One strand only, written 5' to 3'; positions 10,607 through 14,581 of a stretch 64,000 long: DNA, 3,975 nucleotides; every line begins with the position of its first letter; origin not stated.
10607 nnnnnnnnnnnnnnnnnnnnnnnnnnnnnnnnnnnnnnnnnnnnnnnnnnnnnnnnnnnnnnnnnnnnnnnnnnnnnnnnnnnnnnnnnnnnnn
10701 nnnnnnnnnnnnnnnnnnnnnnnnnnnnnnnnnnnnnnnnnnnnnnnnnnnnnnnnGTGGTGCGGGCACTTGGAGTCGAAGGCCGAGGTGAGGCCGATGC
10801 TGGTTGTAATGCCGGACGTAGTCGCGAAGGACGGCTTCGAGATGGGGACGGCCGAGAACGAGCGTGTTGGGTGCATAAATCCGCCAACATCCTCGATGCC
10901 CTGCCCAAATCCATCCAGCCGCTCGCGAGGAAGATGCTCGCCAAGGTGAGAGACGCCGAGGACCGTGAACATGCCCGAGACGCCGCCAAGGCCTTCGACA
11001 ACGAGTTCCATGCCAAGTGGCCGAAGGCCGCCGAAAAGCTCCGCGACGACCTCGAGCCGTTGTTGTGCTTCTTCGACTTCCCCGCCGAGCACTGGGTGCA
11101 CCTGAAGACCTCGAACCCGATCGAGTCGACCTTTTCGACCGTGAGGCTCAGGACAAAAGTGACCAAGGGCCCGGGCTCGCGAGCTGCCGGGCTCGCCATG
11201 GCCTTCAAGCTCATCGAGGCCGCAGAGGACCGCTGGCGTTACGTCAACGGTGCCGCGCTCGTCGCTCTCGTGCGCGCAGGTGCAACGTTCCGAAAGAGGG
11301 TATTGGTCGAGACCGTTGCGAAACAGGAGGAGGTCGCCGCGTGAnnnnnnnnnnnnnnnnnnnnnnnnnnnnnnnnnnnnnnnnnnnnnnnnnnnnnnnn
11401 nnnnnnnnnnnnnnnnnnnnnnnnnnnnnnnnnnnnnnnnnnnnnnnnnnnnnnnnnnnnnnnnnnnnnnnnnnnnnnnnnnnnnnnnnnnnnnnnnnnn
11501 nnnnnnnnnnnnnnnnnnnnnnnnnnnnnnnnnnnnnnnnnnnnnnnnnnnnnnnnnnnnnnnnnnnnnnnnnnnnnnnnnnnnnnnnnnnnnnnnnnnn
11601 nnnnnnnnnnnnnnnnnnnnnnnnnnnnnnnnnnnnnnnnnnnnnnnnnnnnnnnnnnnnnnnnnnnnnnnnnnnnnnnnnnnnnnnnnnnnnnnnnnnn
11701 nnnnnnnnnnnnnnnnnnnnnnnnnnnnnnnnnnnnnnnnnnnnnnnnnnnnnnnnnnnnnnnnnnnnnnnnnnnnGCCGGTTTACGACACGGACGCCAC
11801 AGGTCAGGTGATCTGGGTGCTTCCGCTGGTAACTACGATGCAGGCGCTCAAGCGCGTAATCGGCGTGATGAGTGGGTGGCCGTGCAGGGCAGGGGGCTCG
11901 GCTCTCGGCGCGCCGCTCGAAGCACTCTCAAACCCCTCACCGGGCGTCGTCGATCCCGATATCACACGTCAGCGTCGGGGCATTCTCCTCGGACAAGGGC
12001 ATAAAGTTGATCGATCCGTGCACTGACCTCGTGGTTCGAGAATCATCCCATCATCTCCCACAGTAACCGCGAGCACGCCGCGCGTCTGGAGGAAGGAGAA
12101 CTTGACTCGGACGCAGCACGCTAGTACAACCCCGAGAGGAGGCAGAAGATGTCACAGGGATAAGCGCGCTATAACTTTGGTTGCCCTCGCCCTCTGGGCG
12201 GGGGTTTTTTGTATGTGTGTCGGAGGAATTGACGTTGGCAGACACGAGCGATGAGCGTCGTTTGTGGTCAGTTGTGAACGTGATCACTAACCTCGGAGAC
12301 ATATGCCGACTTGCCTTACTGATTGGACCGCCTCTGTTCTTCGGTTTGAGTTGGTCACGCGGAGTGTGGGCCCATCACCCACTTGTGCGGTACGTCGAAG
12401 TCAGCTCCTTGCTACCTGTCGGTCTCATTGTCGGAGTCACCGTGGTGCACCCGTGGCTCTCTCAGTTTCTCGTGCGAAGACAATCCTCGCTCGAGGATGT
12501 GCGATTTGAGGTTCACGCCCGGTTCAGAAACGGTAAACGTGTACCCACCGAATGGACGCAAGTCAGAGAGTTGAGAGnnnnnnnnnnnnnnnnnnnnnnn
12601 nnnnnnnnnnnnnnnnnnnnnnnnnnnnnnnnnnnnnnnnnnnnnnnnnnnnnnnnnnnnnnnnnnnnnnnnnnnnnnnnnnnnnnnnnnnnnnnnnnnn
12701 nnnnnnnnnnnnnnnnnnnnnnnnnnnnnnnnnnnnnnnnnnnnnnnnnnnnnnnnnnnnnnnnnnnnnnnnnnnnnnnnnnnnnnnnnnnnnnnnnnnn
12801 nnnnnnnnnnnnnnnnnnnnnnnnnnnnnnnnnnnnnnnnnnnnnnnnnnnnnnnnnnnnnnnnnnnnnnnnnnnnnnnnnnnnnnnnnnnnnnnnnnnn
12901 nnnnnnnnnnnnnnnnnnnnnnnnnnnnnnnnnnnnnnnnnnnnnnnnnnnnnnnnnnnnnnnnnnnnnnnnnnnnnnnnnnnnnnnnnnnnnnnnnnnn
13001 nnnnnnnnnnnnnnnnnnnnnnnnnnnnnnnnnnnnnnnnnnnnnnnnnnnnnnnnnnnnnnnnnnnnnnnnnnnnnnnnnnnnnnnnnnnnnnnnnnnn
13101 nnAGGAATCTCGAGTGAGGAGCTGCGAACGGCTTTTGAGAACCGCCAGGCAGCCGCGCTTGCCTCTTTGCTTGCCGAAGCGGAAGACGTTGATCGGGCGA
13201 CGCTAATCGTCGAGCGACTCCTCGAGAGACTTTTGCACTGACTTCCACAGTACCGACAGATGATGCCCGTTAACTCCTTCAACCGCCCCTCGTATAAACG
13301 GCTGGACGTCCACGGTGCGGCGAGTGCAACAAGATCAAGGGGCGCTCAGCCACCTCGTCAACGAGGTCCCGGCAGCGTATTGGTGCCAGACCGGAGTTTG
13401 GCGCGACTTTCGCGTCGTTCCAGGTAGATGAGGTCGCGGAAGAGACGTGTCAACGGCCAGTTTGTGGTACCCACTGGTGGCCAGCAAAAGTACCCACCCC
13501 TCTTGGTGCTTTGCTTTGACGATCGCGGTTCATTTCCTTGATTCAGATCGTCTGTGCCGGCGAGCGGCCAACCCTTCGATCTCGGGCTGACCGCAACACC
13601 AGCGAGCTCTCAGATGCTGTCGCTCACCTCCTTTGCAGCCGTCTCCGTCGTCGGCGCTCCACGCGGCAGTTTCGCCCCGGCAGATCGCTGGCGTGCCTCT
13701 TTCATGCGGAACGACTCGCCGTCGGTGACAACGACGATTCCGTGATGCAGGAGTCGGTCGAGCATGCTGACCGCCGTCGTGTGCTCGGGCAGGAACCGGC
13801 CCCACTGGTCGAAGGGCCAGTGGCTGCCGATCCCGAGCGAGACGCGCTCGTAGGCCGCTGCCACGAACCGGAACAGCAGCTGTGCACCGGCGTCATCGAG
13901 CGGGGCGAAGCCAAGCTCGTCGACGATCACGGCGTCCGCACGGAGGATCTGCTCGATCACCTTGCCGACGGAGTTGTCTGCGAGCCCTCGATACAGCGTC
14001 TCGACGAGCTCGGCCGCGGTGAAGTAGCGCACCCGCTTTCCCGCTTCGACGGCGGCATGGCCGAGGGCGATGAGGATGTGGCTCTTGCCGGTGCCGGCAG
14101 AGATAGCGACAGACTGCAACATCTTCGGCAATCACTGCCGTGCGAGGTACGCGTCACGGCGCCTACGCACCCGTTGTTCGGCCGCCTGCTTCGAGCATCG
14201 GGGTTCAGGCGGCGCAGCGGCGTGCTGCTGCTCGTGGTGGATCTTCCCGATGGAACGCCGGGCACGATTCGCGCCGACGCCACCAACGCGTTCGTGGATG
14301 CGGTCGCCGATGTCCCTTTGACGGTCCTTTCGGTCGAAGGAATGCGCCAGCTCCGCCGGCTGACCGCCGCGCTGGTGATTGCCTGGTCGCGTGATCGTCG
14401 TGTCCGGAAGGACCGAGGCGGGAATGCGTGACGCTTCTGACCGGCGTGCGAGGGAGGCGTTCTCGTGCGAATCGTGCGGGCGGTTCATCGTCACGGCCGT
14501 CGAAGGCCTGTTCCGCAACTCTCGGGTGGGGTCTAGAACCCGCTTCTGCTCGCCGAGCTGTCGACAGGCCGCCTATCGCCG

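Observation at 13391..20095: Russian-doll nesting of mobile elements with base-resolved junctions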

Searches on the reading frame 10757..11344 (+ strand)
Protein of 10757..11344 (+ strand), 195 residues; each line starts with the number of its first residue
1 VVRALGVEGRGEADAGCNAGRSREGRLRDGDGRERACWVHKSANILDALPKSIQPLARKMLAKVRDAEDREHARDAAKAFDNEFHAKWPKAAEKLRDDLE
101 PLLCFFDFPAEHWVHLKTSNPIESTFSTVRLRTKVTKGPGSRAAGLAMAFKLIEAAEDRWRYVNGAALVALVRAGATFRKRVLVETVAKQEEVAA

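Call 79: search_protein_families(library=ncbifam, proteins=[window:10757-11344:+], max_evalue=0.01)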
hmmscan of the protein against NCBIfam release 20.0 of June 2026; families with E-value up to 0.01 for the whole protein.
window:10757-11344:+ (195 aa): 2 families
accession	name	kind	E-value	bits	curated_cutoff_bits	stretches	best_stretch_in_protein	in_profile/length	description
NF033543.2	transpos_IS256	equivalog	7e-27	94.3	150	1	36-154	213-336/338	IS256 family transposase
NF041731.2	transpos_ISH6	equivalog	9.2e-05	21.4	240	1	41-134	286-381/414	ISH6 family transposase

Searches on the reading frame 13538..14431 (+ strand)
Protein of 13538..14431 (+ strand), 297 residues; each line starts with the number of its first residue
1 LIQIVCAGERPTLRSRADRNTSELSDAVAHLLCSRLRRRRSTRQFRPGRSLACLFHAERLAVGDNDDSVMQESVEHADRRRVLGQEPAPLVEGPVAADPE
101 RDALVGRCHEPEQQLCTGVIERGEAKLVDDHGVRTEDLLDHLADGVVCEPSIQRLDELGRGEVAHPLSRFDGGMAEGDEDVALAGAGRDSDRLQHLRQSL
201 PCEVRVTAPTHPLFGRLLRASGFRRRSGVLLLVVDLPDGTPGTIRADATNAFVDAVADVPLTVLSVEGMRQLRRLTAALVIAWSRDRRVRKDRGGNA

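Call 6: search_protein_families(library=pfam, proteins=[window:13538-14431:+], max_evalue=0.01)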
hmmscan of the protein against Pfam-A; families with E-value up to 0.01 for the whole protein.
window:13538-14431:+ (297 aa): 0 families
